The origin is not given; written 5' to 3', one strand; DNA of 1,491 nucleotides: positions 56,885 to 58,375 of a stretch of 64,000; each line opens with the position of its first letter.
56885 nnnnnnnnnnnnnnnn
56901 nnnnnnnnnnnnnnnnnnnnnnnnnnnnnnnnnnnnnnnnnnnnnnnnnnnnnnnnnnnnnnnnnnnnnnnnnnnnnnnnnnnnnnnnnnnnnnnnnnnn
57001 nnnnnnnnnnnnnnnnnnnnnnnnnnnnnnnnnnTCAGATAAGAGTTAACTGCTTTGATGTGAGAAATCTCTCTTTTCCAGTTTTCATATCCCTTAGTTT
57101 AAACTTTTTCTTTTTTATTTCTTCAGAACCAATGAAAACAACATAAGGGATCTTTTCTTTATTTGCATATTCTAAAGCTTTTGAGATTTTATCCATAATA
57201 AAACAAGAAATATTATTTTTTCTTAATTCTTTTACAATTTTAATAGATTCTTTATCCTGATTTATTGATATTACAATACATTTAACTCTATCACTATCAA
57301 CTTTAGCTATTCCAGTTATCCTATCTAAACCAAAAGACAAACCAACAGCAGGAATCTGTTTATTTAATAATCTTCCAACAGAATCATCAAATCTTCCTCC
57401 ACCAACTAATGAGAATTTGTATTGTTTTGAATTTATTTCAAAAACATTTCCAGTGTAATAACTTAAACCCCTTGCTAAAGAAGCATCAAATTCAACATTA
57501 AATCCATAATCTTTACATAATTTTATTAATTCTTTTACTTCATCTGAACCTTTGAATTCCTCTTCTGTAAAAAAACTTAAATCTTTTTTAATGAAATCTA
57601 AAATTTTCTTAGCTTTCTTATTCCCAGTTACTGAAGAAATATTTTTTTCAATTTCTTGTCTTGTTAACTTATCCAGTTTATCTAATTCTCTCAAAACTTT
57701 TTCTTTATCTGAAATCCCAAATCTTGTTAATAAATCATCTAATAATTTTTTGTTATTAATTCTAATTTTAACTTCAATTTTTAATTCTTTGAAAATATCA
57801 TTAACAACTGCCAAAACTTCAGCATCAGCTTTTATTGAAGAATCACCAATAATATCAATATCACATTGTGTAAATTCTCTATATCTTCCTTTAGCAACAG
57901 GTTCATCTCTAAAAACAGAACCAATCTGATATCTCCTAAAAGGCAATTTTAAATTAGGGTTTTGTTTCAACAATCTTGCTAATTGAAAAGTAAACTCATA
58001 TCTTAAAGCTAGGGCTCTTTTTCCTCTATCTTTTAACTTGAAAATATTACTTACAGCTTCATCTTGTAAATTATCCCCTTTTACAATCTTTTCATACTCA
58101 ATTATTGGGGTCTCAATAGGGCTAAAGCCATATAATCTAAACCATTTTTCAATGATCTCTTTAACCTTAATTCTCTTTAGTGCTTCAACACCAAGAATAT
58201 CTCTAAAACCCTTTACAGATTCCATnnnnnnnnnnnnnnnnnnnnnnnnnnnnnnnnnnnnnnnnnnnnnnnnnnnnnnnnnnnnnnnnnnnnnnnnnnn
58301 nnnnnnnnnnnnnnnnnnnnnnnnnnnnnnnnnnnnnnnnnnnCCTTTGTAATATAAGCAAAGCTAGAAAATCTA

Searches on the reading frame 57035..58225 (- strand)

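Call 26: search_protein_families(library=pfam, proteins=[window:57035-58225:-], max_evalue=0.01)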
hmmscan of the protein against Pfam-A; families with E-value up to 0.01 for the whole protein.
window:57035-58225:- (396 aa): 5 families
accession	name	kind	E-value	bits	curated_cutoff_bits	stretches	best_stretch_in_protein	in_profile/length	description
PF13393.11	tRNA-synt_His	-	4.9e-46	157.8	25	1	6-303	1-308/308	Histidyl-tRNA synthetase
PF00587.30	tRNA-synt_2b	-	4.3e-11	43.6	29.3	1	62-203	1-110/179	tRNA synthetase class II core domain (G, H, P, S and T)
PF03129.25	HGTP_anticodon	-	2.7e-10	40.7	21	1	315-385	1-79/94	Anticodon binding domain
PF00152.25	tRNA-synt_2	-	2e-09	37.4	25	1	17-195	24-156/308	tRNA synthetases class II (D, K and N)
PF01409.25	tRNA-synt_2d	-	4.4e-07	30.1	19.8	1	20-159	21-165/246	tRNA synthetases class II core domain (F)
